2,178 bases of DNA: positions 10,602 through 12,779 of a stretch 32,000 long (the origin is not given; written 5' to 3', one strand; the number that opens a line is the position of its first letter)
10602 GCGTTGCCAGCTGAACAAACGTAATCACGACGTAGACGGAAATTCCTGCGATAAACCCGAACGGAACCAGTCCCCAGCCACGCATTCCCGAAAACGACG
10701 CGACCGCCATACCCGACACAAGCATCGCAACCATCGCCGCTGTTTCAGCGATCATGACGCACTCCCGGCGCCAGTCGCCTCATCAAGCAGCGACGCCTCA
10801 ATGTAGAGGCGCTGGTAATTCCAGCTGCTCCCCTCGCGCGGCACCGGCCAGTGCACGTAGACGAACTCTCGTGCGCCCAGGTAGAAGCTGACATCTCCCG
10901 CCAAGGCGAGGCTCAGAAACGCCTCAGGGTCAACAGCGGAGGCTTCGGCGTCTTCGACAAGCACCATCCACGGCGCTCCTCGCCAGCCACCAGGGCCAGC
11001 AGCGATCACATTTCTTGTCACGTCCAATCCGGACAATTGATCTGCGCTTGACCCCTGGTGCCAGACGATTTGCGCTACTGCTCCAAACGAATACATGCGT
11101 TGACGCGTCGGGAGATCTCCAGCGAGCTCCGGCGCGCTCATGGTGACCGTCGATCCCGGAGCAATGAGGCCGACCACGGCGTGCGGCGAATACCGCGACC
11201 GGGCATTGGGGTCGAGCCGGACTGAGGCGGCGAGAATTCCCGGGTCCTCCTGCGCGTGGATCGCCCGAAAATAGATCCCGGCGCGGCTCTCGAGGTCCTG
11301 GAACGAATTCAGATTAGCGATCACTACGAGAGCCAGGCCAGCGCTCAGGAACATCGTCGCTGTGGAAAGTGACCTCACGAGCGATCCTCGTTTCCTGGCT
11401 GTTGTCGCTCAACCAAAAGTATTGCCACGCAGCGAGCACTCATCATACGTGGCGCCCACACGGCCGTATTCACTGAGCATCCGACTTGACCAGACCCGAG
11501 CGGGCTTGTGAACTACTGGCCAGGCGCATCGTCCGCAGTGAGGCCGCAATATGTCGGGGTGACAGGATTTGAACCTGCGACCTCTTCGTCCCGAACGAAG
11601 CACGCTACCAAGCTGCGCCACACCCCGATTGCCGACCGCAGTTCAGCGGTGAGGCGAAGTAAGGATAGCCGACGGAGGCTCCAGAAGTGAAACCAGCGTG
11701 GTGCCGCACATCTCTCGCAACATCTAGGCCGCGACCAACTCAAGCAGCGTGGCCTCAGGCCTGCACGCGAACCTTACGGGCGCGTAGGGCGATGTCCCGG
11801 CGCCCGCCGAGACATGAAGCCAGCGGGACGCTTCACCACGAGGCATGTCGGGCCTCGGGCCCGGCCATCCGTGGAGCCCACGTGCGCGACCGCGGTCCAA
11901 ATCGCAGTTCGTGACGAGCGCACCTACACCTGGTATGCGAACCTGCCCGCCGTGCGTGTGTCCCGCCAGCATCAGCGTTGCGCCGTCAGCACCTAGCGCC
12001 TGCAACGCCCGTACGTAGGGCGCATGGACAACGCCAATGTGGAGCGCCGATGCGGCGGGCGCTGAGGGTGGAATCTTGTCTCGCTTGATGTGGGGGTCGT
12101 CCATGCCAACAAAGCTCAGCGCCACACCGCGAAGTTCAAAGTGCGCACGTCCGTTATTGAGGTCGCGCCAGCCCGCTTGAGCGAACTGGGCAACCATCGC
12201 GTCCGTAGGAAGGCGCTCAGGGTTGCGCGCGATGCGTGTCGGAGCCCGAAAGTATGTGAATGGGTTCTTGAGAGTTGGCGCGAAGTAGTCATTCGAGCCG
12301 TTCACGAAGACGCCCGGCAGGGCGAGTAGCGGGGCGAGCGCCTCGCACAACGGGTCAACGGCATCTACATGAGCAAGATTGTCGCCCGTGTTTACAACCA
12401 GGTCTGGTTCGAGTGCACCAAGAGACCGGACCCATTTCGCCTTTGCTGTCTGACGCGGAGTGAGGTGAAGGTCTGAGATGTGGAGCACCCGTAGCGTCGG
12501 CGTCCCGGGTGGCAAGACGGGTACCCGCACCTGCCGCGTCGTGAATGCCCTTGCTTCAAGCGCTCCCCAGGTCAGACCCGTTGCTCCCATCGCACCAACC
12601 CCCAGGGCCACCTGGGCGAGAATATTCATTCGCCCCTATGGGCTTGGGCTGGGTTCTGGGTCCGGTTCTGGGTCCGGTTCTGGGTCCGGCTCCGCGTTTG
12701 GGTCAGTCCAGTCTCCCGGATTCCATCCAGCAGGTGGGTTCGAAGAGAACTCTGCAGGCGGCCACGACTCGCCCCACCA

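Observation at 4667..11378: Diverged duplicated two-gene module (anchored exported protein plus about 500-aa polytopic membrane protein) of unrecognised family, bracketing ask-asd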

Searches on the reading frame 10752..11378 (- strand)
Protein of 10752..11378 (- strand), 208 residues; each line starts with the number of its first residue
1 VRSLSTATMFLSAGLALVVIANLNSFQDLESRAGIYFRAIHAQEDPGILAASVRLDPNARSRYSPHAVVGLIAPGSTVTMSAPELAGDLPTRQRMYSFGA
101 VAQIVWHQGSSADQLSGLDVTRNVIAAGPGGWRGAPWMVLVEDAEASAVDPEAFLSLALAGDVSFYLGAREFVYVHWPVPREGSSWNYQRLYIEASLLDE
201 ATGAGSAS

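Call 5: search_protein_families(library=pfam, proteins=[window:10752-11378:-], max_evalue=1)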
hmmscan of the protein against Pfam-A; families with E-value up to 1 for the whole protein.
window:10752-11378:- (208 aa): 0 families

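Call 6: search_protein_families(library=ncbifam, proteins=[window:10752-11378:-], max_evalue=1)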
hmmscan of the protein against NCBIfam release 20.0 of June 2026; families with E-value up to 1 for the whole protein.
window:10752-11378:- (208 aa): 0 families

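Call 13: find_homologous_proteins(query=window:10752-11378:-)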
Query window:10752-11378:- (208 aa): 1 proteins with E <= 0.001 among 1411 candidates.
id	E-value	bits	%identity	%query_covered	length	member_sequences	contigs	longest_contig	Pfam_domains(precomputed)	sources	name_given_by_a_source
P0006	8.7e-126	435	100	96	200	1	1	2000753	-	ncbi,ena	-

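Call 61: find_homologous_proteins(query=A5, max_evalue=0.001)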
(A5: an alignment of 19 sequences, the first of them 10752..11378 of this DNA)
Query A5 (19 sequences) (208 aa, profile of the alignment): 7 proteins with E <= 0.001 among 8000 candidates.
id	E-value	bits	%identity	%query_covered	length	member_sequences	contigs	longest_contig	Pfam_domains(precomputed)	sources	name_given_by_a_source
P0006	3.8e-51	191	100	96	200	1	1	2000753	-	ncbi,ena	-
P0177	7.8e-46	174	24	57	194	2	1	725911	-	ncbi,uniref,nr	ncbi:hypothetical protein [Salinibacterium sp. SWN248]|uniref:hypothetical protein n=1 Tax=Salinibac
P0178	4.6e-43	165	-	-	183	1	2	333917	-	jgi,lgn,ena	-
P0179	2.6e-42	163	64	5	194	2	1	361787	-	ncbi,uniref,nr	ncbi:hypothetical protein [Salinibacterium sp. SWN1162]|uniref:hypothetical protein n=1 Tax=Saliniba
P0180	2.9e-35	140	32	18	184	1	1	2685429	-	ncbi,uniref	ncbi:hypothetical protein [Salinibacterium sp. TMP30]|uniref:hypothetical protein n=1 Tax=Salinibact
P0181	2.9e-32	130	23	46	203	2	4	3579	-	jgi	jgi:hypothetical protein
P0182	1.3e-31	128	45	9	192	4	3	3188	-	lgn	-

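Call 62: search_solved_structures(query=A5, max_evalue=10)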
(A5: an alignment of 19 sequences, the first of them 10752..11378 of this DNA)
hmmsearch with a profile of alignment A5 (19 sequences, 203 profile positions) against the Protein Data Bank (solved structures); distinct sequences matched with E-value up to 10: 0.

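Call 84: search_protein_families(library=pfam, alignment_id=A5, max_evalue=1)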
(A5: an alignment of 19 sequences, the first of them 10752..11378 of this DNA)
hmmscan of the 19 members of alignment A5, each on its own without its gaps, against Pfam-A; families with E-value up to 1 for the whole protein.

A. member 1, window:10752-11378:- (208 aa): 0 families

B. families by the number of members that match (of 19 scanned): 2 families
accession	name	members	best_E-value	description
PF12911.12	OppC_N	1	0.1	N-terminal TM domain of oligopeptide transport permease C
PF03742.19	PetN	1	0.19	PetN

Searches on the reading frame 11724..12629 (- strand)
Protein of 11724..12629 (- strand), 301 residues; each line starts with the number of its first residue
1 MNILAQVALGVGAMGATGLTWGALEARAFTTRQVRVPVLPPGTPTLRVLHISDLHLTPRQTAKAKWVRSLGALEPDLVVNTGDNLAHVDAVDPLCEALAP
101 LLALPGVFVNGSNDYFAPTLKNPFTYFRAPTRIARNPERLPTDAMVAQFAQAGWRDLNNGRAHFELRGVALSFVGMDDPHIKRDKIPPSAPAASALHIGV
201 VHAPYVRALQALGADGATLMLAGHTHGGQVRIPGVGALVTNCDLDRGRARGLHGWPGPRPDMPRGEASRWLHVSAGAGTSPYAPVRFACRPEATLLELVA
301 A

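Call 47: search_protein_families(library=pfam, proteins=[window:11724-12629:-], max_evalue=0.001)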
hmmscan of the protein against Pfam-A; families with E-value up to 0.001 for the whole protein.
window:11724-12629:- (301 aa): 2 families
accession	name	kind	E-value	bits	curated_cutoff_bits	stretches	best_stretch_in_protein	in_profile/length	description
PF00149.33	Metallophos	-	8.9e-08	33.2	21.5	1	46-227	1-190/191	Calcineurin-like phosphoesterase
PF12850.12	Metallophos_2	-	9.2e-07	29.4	27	1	47-230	2-121/154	Calcineurin-like phosphoesterase superfamily domain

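Call 65: search_protein_families(library=ncbifam, proteins=[window:11724-12629:-], max_evalue=0.001)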
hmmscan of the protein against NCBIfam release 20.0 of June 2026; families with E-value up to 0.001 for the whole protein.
window:11724-12629:- (301 aa): 2 families
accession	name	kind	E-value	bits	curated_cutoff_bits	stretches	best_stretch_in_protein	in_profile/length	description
NF008460.0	PRK11340.1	equivalog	1.2e-15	57.7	188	1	8-299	13-271/271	phosphodiesterase YaeI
NF033458.1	lipid_A_LpxG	equivalog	2.8e-11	43.3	350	1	33-116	32-120/321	UDP-2,3-diacylglucosamine diphosphatase LpxG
